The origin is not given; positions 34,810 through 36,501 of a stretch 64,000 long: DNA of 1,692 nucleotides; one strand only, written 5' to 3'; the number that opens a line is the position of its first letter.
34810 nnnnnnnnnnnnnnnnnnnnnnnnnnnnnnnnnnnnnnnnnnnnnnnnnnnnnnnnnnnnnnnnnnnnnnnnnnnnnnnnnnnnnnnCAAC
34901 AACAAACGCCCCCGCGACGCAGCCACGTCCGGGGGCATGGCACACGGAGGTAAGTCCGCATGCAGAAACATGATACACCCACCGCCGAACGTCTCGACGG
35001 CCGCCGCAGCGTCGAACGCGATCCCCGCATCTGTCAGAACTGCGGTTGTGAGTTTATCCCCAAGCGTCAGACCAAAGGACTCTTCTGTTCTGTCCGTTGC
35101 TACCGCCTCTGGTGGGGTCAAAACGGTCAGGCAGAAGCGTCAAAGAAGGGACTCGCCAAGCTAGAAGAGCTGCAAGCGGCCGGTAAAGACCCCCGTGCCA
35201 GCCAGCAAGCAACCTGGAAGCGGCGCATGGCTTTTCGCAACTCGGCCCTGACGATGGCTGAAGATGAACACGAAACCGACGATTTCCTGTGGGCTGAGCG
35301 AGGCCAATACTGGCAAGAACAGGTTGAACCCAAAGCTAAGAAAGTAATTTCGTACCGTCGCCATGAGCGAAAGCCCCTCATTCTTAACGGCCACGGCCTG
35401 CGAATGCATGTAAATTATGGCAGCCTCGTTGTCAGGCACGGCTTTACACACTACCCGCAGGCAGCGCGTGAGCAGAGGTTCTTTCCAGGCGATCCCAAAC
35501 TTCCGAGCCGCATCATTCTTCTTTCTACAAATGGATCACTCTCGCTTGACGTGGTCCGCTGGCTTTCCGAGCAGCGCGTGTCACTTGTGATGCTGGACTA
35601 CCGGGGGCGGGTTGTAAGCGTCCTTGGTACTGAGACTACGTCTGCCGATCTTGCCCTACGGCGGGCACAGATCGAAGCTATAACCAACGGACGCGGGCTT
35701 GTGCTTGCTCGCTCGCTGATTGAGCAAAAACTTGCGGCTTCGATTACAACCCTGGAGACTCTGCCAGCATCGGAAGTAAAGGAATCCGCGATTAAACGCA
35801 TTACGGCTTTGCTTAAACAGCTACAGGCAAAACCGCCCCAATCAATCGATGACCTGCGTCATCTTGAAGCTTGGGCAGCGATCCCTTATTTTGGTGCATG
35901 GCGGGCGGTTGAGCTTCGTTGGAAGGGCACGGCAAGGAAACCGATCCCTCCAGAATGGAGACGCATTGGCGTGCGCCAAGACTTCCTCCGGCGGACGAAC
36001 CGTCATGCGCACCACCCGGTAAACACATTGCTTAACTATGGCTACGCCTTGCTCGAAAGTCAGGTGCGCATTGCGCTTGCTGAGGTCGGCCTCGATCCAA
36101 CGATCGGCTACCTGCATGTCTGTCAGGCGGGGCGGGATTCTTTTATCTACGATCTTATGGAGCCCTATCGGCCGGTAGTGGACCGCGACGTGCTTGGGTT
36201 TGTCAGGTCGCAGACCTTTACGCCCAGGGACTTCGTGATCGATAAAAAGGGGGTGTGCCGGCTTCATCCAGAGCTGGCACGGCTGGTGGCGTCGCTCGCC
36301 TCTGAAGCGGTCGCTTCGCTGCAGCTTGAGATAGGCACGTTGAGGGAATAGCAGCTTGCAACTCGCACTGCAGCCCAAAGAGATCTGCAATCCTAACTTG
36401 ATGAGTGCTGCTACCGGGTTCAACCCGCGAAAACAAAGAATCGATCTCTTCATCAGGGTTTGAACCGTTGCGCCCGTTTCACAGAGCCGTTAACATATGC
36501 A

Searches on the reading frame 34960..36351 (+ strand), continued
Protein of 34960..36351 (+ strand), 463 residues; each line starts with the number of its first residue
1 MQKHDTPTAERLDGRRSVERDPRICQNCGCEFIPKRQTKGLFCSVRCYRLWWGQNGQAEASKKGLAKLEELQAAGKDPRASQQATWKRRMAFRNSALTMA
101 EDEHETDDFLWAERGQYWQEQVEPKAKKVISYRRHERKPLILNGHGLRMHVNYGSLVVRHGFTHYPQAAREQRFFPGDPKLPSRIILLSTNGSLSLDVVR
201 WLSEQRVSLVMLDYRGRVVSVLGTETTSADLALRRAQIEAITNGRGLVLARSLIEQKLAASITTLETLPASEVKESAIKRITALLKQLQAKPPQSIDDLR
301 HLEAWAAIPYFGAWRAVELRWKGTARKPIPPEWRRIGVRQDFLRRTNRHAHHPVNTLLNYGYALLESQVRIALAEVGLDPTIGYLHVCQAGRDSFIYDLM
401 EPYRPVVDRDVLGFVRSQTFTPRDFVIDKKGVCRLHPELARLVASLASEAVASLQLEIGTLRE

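Call 76: search_solved_structures(query=window:34960-36351:+, max_evalue=0.001)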
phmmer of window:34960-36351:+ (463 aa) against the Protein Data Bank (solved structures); distinct sequences matched with E-value up to 0.001: 14.
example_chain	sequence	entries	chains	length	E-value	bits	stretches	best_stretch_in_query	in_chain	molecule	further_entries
6opm_A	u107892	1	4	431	1e-30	110.2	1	137-445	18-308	CRISPR-associated endonuclease Cas1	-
4n06_A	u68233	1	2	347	3.4e-24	88.7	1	176-447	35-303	CRISPR-associated endonuclease Cas1 1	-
7mi4_A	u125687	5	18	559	3e-14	56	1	337-437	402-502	CRISPR-associated exonuclease Cas4/endonuclease Cas1 fusion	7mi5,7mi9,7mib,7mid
7cr6_A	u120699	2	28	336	4.5e-14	55.4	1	323-436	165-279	CRISPR-associated endonuclease Cas1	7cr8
8d3l_A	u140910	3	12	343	6.1e-12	48.4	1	199-436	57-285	CRISPR-associated endonuclease Cas1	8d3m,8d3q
8d3p_A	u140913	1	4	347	6.3e-12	48.3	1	199-436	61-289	CRISPR-associated endonuclease Cas1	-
4xtk_A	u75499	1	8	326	3.5e-07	32.7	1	343-427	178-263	CRISPR-associated endonuclease Cas1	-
4zkj_A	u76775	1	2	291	3.8e-07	32.5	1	346-420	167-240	CRISPR-associated protein Cas1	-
9h1h_B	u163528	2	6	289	8.2e-06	28.2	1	347-412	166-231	CRISPR-associated endonuclease Cas1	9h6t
9hp8_F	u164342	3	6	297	8.6e-06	28.1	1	347-412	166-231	CRISPR-associated endonuclease Cas1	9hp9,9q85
6qxf_I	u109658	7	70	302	8.9e-06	28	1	347-412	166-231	CRISPR-associated endonuclease Cas1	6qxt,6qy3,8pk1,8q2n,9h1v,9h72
5xvn_A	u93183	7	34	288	1.3e-05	27.6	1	347-411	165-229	CRISPR-associated endonuclease Cas1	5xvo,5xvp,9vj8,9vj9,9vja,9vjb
2yzs_A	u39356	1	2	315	2.5e-05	26.6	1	342-417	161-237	Putative uncharacterized protein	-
7kft_D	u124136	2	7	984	0.00026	23.2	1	341-429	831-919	Cas6-RT-Cas1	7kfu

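Call 81: find_encoding_contigs(protein=P0011, flank=10000, max_places=2)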
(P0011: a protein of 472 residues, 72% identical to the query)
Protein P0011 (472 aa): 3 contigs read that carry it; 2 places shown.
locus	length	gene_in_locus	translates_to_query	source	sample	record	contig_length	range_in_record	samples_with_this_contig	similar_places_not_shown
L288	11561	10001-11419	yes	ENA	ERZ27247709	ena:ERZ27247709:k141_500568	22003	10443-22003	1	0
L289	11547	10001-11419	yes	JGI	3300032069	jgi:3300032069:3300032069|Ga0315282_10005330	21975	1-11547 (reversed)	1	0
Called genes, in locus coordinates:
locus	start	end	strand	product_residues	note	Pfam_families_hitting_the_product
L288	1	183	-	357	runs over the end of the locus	-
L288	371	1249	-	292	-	-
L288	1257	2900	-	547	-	PF01555:N6_N4_Mtase, PF04471:Mrr_cat, PF22722:NA-iREase1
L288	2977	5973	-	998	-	PF03175:DNA_pol_B_2 (faint)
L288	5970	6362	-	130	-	-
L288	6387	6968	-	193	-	-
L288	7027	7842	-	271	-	PF25680:Mom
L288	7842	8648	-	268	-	-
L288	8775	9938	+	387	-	-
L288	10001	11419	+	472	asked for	PF01867:Cas_Cas1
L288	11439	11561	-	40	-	?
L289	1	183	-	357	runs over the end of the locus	-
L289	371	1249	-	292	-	-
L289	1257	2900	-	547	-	PF01555:N6_N4_Mtase, PF04471:Mrr_cat, PF22722:NA-iREase1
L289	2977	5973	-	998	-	PF03175:DNA_pol_B_2 (faint)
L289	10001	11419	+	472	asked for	PF01867:Cas_Cas1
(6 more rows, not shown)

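Call 82: find_encoding_contigs(protein=P0008, flank=10000, max_places=2)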
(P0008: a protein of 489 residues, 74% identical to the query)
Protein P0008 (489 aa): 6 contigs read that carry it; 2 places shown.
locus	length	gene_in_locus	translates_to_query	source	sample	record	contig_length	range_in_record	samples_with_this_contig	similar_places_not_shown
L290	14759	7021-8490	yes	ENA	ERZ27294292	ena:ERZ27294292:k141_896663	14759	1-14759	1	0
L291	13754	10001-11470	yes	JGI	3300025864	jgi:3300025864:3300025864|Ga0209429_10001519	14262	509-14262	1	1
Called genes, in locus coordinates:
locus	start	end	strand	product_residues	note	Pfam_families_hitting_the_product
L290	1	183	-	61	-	?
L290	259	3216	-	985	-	-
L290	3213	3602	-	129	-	-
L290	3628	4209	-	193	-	-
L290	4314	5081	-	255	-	PF25680:Mom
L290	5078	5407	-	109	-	-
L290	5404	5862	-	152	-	PF02195:ParB_N (weak)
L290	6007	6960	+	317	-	-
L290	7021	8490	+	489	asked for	PF01867:Cas_Cas1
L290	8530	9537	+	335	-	-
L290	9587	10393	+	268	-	-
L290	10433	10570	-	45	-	PF07295:DUF1451, PF09723:Zn_ribbon_8 (weak)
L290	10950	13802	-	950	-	PF14338:Mrr_N, PF14072:DndB, PF04326:SLFN_AlbA_2 (weak)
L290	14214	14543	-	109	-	-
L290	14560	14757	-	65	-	?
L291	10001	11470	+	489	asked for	PF01867:Cas_Cas1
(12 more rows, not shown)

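Call 83: find_encoding_contigs(protein=P0040, flank=10000, max_places=2)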
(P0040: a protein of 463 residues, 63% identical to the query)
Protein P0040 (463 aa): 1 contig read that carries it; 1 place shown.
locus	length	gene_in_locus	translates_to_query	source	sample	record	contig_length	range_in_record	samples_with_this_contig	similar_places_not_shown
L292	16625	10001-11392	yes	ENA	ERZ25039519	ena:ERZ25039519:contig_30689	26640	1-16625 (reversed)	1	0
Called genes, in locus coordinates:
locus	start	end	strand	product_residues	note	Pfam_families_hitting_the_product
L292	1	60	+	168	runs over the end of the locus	-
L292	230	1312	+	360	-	PF14870:PSII_BNR (weak)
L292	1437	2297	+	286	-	-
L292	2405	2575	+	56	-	-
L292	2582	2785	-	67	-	PF01381:HTH_3 (weak)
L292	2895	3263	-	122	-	-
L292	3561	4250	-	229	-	-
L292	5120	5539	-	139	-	-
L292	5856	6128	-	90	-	-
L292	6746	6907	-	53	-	-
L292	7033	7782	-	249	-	PF25680:Mom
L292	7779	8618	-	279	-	-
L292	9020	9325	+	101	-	-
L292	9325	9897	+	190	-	-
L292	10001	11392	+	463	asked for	PF01867:Cas_Cas1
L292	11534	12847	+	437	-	PF00079:Serpin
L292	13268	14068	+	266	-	PF13539:Peptidase_M15_4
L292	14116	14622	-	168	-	PF13302:Acetyltransf_3, PF13420:Acetyltransf_4, PF13523:Acetyltransf_8, PF00583:Acetyltransf_1, PF13673:Acetyltransf_10, PF21926:FeeM (faint), PF13508:Acetyltransf_7, PF08445:FR47 (weak)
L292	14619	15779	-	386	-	PF03462:PCRF, PF00472:RF-1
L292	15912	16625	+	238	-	?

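Call 91: search_protein_families(library=ncbifam, proteins=[window:34960-36351:+], max_evalue=0.001)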
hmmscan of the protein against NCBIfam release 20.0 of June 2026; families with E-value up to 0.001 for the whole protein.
window:34960-36351:+ (463 aa): 9 families
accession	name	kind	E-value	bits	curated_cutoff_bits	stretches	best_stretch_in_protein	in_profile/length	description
TIGR00287.1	cas1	equivalog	1.9e-41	142.3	71.7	1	186-447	38-285/327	CRISPR-associated endonuclease Cas1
NF049935.1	cas4g_cas1g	exception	4.9e-33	114.4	560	1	131-436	208-488/546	CRISPR-associated endonuclease Cas4g/Cas1g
TIGR04093.1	cas1_CYANO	exception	6.4e-33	114.1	385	1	189-439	46-279/334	type I-D CRISPR-associated endonuclease Cas1d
TIGR03640.1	cas1_DVULG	exception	8.1e-33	114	385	1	190-441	46-288/340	type I-C CRISPR-associated endonuclease Cas1c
TIGR03639.1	cas1_NMENI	exception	3e-18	66.1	120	1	340-431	161-248/278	type II CRISPR-associated endonuclease Cas1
TIGR03641.1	cas1_HMARI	exception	3.9e-17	62.6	304.1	2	341-432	171-263/324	type I-B CRISPR-associated endonuclease Cas1b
TIGR03983.1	cas1_MYXAN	equivalog_domain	6.6e-17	61.5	358.05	1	188-432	52-286/347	type I-MYXAN CRISPR-associated endonuclease Cas1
TIGR04329.1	cas1_PREFRAN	exception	1.4e-15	57.2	300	1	340-432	175-267/317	type V CRISPR-associated endonuclease Cas1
TIGR03638.1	cas1_ECOLI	exception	4.7e-06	26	215.6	1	345-404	163-220/269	type I-E CRISPR-associated endonuclease Cas1e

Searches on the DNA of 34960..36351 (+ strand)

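Call 61: search_rna_families(sources=[L202, L016, L003, L019, L070, L193], threshold=gathering)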
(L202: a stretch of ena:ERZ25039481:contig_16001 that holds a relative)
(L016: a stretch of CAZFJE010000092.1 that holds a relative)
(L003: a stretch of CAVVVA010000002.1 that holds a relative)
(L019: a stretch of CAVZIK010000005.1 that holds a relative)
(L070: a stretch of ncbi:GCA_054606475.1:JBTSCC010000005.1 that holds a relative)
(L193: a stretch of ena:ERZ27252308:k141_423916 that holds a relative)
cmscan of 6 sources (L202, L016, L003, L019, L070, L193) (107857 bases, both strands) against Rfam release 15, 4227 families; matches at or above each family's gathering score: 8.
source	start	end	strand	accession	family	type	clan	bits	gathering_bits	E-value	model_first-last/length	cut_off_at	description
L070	14890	15241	-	RF00023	tmRNA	Gene;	CL00001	197.9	47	5.2e-79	1-374/374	no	transfer-messenger RNA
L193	492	846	+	RF00023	tmRNA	Gene;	CL00001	156.5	47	1.6e-61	1-374/374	no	transfer-messenger RNA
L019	5501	5617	-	RF01497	ALIL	Cis-reg;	-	92.3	50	3.5e-22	1-117/117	no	ALIL pseudoknot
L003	14399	14472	-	RF00005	tRNA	Gene; tRNA;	CL00001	75.8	29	1.4e-14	1-71/71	no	tRNA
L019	8280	8352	-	RF00005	tRNA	Gene; tRNA;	CL00001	62.9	29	4.8e-11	1-71/71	no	tRNA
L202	16919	17001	-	RF03167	c-di-GMP-I-GGC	Cis-reg; riboswitch;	CL00126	62.7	59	3.3e-12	1-80/80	no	c-di-GMP-I-GGC riboswitch aptamer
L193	8245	8321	-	RF00005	tRNA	Gene; tRNA;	CL00001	37.1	29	0.0006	1-71/71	no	tRNA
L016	12212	12264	-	RF00005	tRNA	Gene; tRNA;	CL00001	35.8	29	0.0013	20-71/71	5'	tRNA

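Call 63: search_rna_families(source=L202, start=14400, end=15000, threshold=evalue, max_evalue=1)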
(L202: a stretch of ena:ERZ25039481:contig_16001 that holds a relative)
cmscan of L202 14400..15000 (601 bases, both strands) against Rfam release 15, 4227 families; matches with E-value up to 1: 4.
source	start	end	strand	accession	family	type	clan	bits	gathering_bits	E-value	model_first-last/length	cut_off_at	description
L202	14504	14563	-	RF04321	tmRNA_permuted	Gene;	-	23.6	47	0.0082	36-94/213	no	permuted transfer-messenger RNA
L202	14496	14557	-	RF03429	mir-4451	Gene; miRNA;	-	22.9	100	0.043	1-66/66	no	mir-4451 microRNA precursor family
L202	14505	14563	-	RF01851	cyano_tmRNA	Gene;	CL00001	16.9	70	0.018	62-105/288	no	Cyanobacteria transfer-messenger RNA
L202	14643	14668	+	RF00382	DnaX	Cis-reg; frameshift_element;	-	16.9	35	0.33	34-59/65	no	DnaX ribosomal frameshifting element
